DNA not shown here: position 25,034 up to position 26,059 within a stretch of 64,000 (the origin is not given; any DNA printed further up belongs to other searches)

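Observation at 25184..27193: Phage-encoded RelA/SpoT-homolog (toxSAS-like) alarmone/tRNA-modifying synthetase with coupled upstream gene and ParB-nuclease neighbour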

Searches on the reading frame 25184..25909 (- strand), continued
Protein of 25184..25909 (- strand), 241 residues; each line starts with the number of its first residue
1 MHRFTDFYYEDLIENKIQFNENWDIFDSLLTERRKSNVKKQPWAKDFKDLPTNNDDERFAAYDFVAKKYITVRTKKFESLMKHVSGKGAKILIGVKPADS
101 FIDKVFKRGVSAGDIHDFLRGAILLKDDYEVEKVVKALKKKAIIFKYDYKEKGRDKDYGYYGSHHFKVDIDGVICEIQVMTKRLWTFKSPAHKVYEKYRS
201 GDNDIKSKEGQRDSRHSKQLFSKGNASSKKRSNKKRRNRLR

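Call 27: fold_search(model_id=the predicted structure, library=pdb)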
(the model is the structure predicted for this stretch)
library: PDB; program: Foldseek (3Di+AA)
matches with E <= 10: 518; with E <= 0.001: 54
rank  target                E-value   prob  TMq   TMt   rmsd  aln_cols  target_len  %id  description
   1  2be3_A                7.7e-06  1.00  0.48  0.55   5.3       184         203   21  Structure of a GTP Pyrophosphokinase Family Protein from Streptococcus pneumoniae (released 2005-12-06)
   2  3l9d_B                1.5e-05  1.00  0.46  0.56   5.2       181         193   20  The Crystal Structure of smu.1046c from Streptococcus mutans UA159 (released 2011-01-12)
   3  5ded_B                1.7e-05  1.00  0.43  0.52   7.2       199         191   18  Crystal structure of the small alarmone synthethase 1 from Bacillus subtilis bound to its product pppGpp (released 2015-10-28)
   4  6fgj_B                1.9e-05  1.00  0.44  0.51   5.6       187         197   18  Crystal structure of the small alarmone synthethase 2 from Staphylococcus aureus (released 2018-02-07)
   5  8vx3_C                2.3e-05  1.00  0.50  0.57   4.6       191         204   19  Structure of an exported small alarmone synthetase from Streptomyces albidoflavus (released 2025-02-05)
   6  5dec_A                2.5e-05  1.00  0.41  0.50   7.6       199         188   21  Crystal structure of the small alarmone synthetase 1 from Bacillus subtilis (released 2015-10-28)
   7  6fgj_A                2.6e-05  1.00  0.48  0.57   5.0       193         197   18  Crystal structure of the small alarmone synthethase 2 from Staphylococcus aureus (released 2018-02-07)
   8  3l9d_A                2.8e-05  1.00  0.48  0.57   4.9       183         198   21  The Crystal Structure of smu.1046c from Streptococcus mutans UA159 (released 2011-01-12)
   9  6ex0_A                2.8e-05  1.00  0.43  0.51   5.8       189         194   19  Crystal structure of RelP (SAS2) from Staphylococcus aureus bound to pppGpp in the post-catalytic state (released 2018-01-24)
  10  5dec_B                3.3e-05  1.00  0.44  0.53   5.9       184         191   20  Crystal structure of the small alarmone synthetase 1 from Bacillus subtilis (released 2015-10-28)
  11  6ewz_B                3.5e-05  1.00  0.46  0.53   5.2       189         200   17  Crystal structure of RelP (SAS2) from Staphylococcus aureus bound to AMPCPP and GTP in the pre-catalytic state (released 2018-01-24)
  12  5ded_C                3.7e-05  1.00  0.44  0.52   5.9       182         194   21  Crystal structure of the small alarmone synthethase 1 from Bacillus subtilis bound to its product pppGpp (released 2015-10-28)
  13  6fgx_A                4.2e-05  1.00  0.41  0.50   7.5       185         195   18  Crystal structure of the small alarmone synthethase 2 from Staphylococcus aureus bound to AMPCPP (released 2018-02-07)
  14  7ztb_A                4.4e-05  1.00  0.54  0.40   4.9       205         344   15  Structure of the Salmonella tRNA pyrophosphokinase CapRel (released 2022-11-23)
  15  6ewz_A                4.9e-05  1.00  0.45  0.53   7.0       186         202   19  Crystal structure of RelP (SAS2) from Staphylococcus aureus bound to AMPCPP and GTP in the pre-catalytic state (released 2018-01-24)
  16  6fgk_A                5.9e-05  1.00  0.49  0.62   3.9       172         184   20  Crystal structure of the small alarmone synthethase 2 from Bacillus subtilis (released 2018-02-07)
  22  6fgk_D                8.9e-05  1.00  0.48  0.60   4.7       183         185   19  Crystal structure of the small alarmone synthethase 2 from Bacillus subtilis (released 2018-02-07)
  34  5xnx_A                2.1e-04  1.00  0.34  0.26   9.0       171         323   21  Crystallographic structure of the enzymatically active N-terminal domain of the Rel protein from Mycobacterium tubercu (released 2017-07-19)
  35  6fgk_B                2.2e-04  1.00  0.49  0.62   3.9       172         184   21  Crystal structure of the small alarmone synthethase 2 from Bacillus subtilis (released 2018-02-07)
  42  2be3_B                3.2e-04  1.00  0.50  0.62   5.7       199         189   18  Structure of a GTP Pyrophosphokinase Family Protein from Streptococcus pneumoniae (released 2005-12-06)
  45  5xnx_D                3.8e-04  1.00  0.32  0.25   6.1       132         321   24  Crystallographic structure of the enzymatically active N-terminal domain of the Rel protein from Mycobacterium tubercu (released 2017-07-19)
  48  6fgk_C                5.1e-04  1.00  0.48  0.61   4.1       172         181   20  Crystal structure of the small alarmone synthethase 2 from Bacillus subtilis (released 2018-02-07)
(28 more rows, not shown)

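Call 29: find_encoding_contigs(protein=P0008, flank=5000, max_places=2)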
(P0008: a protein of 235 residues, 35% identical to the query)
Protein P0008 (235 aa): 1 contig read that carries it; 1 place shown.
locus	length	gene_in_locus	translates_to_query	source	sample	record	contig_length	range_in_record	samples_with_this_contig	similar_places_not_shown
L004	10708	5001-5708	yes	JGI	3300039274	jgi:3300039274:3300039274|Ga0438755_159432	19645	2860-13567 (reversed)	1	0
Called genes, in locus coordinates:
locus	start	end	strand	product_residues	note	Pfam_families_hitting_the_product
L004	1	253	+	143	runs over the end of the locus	-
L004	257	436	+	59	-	-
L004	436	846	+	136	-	PF00293:NUDIX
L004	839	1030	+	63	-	-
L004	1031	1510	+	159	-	-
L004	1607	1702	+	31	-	-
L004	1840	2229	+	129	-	-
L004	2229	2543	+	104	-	-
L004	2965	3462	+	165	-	PF23780:S-AdoMet_lyase, PF11697:DUF3293 (weak)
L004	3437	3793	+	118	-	-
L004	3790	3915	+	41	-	PF23876:DUF7230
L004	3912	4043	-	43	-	-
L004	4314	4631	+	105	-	-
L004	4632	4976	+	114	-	-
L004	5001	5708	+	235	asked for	PF04607:RelA_SpoT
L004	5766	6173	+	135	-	-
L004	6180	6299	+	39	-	-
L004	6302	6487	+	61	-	-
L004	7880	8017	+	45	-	-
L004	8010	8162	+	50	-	-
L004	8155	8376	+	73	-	-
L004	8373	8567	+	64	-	-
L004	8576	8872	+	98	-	-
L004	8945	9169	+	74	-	-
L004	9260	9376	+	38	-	-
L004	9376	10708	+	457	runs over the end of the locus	-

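Call 30: find_encoding_contigs(protein=P0012, flank=5000, max_places=2)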
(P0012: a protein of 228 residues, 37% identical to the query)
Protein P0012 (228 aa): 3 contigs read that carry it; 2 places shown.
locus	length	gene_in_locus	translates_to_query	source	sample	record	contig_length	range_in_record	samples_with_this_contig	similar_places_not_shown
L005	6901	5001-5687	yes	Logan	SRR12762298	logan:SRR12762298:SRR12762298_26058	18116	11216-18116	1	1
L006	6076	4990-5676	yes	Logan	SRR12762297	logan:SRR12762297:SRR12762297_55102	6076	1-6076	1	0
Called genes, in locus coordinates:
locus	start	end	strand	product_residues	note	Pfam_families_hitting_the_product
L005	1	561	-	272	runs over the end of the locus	-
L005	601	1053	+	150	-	PF08722:Tn7_TnsA-like_N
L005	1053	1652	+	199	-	PF26869:Phage_T4_gp2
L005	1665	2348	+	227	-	PF23849:Phage_TTP_2, PF06841:Phage_T4_gp19 (weak)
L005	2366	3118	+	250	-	PF12322:T4_baseplate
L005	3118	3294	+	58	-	PF28602:Gp51_C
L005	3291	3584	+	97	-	-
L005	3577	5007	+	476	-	-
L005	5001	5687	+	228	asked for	PF04607:RelA_SpoT (weak)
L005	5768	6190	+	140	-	PF13328:HD_4 (weak)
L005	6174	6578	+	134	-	-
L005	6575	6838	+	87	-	PF18905:DUF5661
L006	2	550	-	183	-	?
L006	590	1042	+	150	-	PF08722:Tn7_TnsA-like_N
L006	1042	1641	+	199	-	PF26869:Phage_T4_gp2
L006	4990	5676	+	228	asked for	PF04607:RelA_SpoT (weak)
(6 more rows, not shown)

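Call 31: find_encoding_contigs(protein=P0004, flank=5000, max_places=2)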
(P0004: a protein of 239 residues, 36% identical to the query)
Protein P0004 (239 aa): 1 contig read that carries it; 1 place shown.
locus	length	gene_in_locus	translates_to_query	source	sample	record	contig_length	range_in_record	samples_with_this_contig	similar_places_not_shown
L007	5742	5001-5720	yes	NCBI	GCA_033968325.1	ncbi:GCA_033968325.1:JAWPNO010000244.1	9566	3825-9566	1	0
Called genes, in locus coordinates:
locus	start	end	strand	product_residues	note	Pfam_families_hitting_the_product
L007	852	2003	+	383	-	PF12323:HTH_OrfB_IS605, PF01385:OrfB_IS605, PF07282:Cas12f1-like_TNB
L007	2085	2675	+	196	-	-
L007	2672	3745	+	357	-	PF00149:Metallophos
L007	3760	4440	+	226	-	-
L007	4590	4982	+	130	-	-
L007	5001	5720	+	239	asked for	PF04607:RelA_SpoT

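Call 32: find_encoding_contigs(protein=P0011, flank=5000, max_places=2)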
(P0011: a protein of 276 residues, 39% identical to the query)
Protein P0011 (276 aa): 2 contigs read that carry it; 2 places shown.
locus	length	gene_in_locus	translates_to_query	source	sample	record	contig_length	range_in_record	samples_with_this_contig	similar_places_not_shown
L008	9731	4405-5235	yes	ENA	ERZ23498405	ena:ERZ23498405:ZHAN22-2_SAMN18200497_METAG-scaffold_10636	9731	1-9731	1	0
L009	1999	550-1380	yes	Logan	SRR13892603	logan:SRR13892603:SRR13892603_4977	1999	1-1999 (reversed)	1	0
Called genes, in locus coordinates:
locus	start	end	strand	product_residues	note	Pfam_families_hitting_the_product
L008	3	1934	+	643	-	?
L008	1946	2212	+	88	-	-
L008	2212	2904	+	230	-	-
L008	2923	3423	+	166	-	-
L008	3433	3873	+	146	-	-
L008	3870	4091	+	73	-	-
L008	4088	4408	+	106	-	-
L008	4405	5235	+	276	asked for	PF04607:RelA_SpoT (weak)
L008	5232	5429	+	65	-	-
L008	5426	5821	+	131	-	-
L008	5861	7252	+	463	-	PF01743:PolyA_pol, PF12627:PolyA_pol_RNAbd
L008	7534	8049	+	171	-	-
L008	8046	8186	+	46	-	-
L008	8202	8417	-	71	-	-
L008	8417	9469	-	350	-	-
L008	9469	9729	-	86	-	?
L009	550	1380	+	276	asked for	PF04607:RelA_SpoT (weak)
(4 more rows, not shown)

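Call 36: find_encoding_contigs(protein=P0006, flank=5000, max_places=2)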
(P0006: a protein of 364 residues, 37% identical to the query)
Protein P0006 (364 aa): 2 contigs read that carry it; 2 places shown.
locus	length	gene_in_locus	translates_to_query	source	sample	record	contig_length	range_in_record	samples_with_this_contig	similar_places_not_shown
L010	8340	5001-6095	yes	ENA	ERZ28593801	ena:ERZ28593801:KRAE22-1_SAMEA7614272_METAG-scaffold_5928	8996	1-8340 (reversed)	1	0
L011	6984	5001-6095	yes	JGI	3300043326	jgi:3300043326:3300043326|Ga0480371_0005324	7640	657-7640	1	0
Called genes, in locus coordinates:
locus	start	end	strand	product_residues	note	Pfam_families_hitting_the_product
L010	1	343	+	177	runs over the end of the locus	-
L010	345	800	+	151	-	-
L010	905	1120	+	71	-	-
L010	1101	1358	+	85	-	-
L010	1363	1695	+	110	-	-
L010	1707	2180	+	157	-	-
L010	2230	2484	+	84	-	-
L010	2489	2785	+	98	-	-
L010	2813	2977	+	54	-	-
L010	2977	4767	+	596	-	-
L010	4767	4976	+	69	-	-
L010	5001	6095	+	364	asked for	PF04607:RelA_SpoT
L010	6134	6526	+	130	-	-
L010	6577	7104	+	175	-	-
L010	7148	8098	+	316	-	-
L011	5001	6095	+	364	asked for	PF04607:RelA_SpoT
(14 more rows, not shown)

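Call 37: find_encoding_contigs(protein=P0007, flank=5000, max_places=2)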
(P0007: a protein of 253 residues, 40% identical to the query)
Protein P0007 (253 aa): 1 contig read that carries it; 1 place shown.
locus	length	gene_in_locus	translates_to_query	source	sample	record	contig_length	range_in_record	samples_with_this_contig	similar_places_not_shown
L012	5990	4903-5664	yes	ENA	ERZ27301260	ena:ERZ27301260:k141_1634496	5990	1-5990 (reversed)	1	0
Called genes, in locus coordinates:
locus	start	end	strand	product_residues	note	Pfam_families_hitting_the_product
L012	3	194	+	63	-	?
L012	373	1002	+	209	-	PF13353:Fer4_12, PF04055:Radical_SAM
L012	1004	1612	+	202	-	PF01227:GTP_cyclohydroI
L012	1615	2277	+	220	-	PF06508:QueC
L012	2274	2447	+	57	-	-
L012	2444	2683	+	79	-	PF21818:DUF6884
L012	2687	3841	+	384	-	-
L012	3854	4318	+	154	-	PF01242:PTPS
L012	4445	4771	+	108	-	PF26991:DUF8317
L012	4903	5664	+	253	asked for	PF04607:RelA_SpoT (weak)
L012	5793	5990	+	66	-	?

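Call 38: find_encoding_contigs(protein=P0013, flank=5000, max_places=2)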
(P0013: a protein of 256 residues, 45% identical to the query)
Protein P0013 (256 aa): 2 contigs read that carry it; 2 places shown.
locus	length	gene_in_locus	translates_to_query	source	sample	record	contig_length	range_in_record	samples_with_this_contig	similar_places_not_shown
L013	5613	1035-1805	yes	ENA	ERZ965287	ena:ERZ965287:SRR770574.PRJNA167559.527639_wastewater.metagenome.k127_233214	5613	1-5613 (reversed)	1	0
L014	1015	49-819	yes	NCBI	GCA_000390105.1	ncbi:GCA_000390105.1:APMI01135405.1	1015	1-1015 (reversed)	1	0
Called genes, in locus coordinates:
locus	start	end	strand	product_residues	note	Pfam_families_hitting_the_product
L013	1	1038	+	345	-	?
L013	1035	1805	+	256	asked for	PF04607:RelA_SpoT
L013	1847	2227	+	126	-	-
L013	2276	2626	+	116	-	-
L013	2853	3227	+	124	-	-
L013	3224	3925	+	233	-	-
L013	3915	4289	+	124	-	PF22885:DUF7020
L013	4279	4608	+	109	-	PF20274:cREC_REC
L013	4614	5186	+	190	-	PF13328:HD_4 (weak)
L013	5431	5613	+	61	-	?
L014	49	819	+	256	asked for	PF04607:RelA_SpoT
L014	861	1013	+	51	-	?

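Call 39: get_annotated_region(hit=H9, flank=4000)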
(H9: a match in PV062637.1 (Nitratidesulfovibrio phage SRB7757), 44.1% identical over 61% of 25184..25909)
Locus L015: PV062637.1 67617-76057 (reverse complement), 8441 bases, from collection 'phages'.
description: UNVERIFIED: Nitratidesulfovibrio phage SRB7757, complete genome.
organism: Nitratidesulfovibrio phage SRB7757 (NCBI taxid 3400148)
taxonomy: Viruses; Duplodnaviria; Heunggongvirae; Uroviricota; Caudoviricetes
host: Nitratidesulfovibrio vulgaris ATCC7757 (synonym: Desulfovibtio vulgaris); source: -; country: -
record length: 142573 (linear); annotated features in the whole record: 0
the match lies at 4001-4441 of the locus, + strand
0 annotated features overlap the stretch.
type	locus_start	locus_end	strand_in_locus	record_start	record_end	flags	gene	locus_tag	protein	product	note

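Call 40: get_annotated_region(hit=H11, flank=4000)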
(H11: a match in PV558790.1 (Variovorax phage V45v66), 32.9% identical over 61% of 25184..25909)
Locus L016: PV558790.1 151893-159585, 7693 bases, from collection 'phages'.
description: UNVERIFIED: Variovorax phage V45v66, complete genome.
organism: Variovorax phage V45v66 (NCBI taxid 3420612)
taxonomy: Viruses; Duplodnaviria; Heunggongvirae; Uroviricota; Caudoviricetes
host: Variovorax sp. SCN45; source: compost; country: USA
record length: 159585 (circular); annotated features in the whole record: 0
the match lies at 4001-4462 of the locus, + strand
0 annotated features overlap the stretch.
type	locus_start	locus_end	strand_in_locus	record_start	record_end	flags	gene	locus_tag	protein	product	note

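Call 60: search_protein_families(library=pfam, proteins=[L004:5766-6173:+, L005:5768-6190:+, L001:5073-5483:+, L003:6257-6703:+, P0006, L001:2914-3354:+, L008:2212-2904:+, L016:3671-4978:+, L013:4605-5186:+], max_evalue=0.01)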
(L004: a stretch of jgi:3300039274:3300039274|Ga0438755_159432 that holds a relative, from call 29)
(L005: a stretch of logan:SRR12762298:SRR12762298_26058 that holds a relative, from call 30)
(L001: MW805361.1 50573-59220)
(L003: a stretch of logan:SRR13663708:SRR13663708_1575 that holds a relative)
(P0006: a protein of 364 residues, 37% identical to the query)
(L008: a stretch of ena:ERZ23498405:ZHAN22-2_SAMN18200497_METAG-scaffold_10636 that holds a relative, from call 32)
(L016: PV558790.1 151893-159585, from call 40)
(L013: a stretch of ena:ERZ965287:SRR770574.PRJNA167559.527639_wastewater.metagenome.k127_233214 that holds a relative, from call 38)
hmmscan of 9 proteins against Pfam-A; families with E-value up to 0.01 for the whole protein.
L004:5766-6173:+ (135 aa): 1 family
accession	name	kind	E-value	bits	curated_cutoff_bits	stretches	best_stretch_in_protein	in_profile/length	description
PF13328.12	HD_4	-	0.00011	22.4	27.2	1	6-85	2-84/156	HD domain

L005:5768-6190:+ (140 aa): 1 family
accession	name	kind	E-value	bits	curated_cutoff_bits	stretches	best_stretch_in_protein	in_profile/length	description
PF13328.12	HD_4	-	8e-07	29.4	27.2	1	9-83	1-79/156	HD domain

L001:5073-5483:+ (136 aa): 1 family
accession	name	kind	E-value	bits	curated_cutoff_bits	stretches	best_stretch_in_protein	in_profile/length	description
PF13328.12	HD_4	-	0.00016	21.9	27.2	1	5-91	1-85/156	HD domain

L003:6257-6703:+ (148 aa): 1 family
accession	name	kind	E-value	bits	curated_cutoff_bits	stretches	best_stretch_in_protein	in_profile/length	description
PF18538.6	DUF5624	-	0.001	19.5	25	1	13-75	50-116/129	Domain of unknown function (DUF5624)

P0006 (364 aa): 2 families
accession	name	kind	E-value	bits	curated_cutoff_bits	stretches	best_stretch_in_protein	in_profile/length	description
PF04607.23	RelA_SpoT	-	3.8e-08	34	27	1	232-326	3-99/113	Region found in RelA / SpoT proteins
PF13328.12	HD_4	-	8.3e-05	22.8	27.2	1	19-102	1-84/156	HD domain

L001:2914-3354:+ (146 aa): 2 families
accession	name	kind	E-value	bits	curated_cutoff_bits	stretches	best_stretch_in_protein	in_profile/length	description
PF13102.12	Phage_int_SAM_5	-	0.0014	19.4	22.3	1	2-64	30-81/98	Phage integrase SAM-like domain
PF06115.17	DUF956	-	0.0069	16.6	26.9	0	31-73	64-106/117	Domain of unknown function (DUF956)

L008:2212-2904:+ (230 aa): 0 families

L016:3671-4978:+ (435 aa): 1 family
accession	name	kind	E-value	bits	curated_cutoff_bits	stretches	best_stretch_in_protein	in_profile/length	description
PF04607.23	RelA_SpoT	-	4.2e-06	27.4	27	1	134-236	2-104/113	Region found in RelA / SpoT proteins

L013:4605-5186:+ (193 aa): 2 families
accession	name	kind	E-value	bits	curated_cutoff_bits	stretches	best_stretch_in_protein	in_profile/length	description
PF13328.12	HD_4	-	3.2e-07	30.6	27.2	1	29-171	1-149/156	HD domain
PF01966.28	HD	-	4e-05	24.3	22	1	72-145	25-115/116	HD domain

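Call 78: search_protein_representatives(alignment_id=A1)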
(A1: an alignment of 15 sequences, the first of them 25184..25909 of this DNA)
Query: 15 sequences, 246 profile positions. Proteins with E-value up to 0.001 (for the whole library): 1400; up to 1e-10: 289; up to 1e-30: 191. The best 150 are listed.
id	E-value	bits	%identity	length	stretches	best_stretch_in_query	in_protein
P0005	3.2e-84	299.0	-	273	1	1-243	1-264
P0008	1.4e-79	283.9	-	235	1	1-245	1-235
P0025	1.4e-73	264.2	-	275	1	3-243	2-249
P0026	4.1e-73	262.7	-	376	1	13-236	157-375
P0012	4.6e-73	262.5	-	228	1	2-233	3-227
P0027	5.1e-73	262.3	-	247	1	3-242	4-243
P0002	3.7e-72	259.5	-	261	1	31-244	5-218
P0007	9.4e-72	258.2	-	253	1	1-236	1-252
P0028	2.8e-69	250.1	-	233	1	18-233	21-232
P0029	4.4e-69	249.5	-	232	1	4-233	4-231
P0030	7.5e-69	248.7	-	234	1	1-238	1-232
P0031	3.0e-67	243.4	-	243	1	1-233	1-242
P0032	9.9e-67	241.7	-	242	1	1-234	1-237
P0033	1.7e-65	237.7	-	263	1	2-244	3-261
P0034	1.7e-65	237.7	-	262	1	3-241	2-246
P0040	3.3e-64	233.5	-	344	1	28-234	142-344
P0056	1.5e-57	211.7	-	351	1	52-236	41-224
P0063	6.8e-56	206.2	-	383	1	3-236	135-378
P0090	1.1e-52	195.7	-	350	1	48-240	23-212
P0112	1.9e-49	185.1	-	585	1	51-237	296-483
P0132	4.5e-46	174.1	-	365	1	60-237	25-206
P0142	5.2e-45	170.6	-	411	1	15-242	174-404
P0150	5.1e-44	167.4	-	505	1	46-236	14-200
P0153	6.7e-44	167.0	-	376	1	21-239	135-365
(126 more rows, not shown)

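Call 81: search_protein_families(library=pfam, proteins=[P0026, P0040, P0063, P0142, P0153, P0056, P0090, P0132, P0150, P0112], max_evalue=0.01)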
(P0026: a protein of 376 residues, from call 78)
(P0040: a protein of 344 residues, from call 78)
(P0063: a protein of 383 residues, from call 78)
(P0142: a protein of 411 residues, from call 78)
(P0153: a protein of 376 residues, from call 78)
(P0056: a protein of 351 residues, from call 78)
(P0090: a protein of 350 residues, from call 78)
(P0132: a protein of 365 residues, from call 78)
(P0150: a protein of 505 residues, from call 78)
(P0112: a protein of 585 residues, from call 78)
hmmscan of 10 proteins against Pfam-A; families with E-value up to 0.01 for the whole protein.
P0026 (376 aa): 1 family
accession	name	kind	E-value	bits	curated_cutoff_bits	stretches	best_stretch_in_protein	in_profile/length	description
PF04607.23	RelA_SpoT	-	3.4e-08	34.2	27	1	243-346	3-110/113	Region found in RelA / SpoT proteins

P0040 (344 aa): 1 family
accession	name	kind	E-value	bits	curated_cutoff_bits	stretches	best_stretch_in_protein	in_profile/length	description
PF04607.23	RelA_SpoT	-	7.5e-11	42.8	27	1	210-314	4-107/113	Region found in RelA / SpoT proteins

P0063 (383 aa): 1 family
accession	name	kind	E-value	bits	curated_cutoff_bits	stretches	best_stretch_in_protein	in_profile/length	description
PF04607.23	RelA_SpoT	-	1.1e-08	35.8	27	1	242-343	3-110/113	Region found in RelA / SpoT proteins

P0142 (411 aa): 2 families
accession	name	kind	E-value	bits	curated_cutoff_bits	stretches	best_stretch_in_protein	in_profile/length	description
PF18905.5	DUF5661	-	3.9e-11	43.6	27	1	20-58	18-60/65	Protein of unknown function (DUF5661)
PF04607.23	RelA_SpoT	-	5.3e-05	23.9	27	1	267-363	3-99/113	Region found in RelA / SpoT proteins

P0153 (376 aa): 2 families
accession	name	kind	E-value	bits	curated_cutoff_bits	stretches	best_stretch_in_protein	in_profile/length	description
PF04607.23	RelA_SpoT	-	1.7e-05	25.5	27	1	233-333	3-107/113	Region found in RelA / SpoT proteins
PF10715.16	REGB_T4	-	0.0095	16.4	27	0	42-94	32-80/148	T4-page Endoribonuclease RegB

P0056 (351 aa): 1 family
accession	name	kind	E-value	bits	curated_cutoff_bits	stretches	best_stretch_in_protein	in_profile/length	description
PF04607.23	RelA_SpoT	-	1.1e-05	26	27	1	93-198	3-110/113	Region found in RelA / SpoT proteins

P0090 (350 aa): 1 family
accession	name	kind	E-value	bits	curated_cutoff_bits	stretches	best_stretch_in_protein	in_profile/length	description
PF04607.23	RelA_SpoT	-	0.00076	20.2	27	1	78-183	3-110/113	Region found in RelA / SpoT proteins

P0132 (365 aa): 1 family
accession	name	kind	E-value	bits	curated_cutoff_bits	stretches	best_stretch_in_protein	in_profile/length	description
PF04607.23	RelA_SpoT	-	0.00033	21.3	27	1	71-174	3-109/113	Region found in RelA / SpoT proteins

P0150 (505 aa): 1 family
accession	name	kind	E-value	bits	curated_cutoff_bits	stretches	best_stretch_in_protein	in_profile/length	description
PF04607.23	RelA_SpoT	-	1.7e-07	32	27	1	67-175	2-110/113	Region found in RelA / SpoT proteins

P0112 (585 aa): 2 families
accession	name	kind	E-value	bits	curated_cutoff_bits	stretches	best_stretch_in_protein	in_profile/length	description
PF04607.23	RelA_SpoT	-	7.7e-06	26.6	27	1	351-455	3-110/113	Region found in RelA / SpoT proteins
PF12645.13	HTH_16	-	0.0045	17.5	22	0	484-527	12-55/65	Helix-turn-helix domain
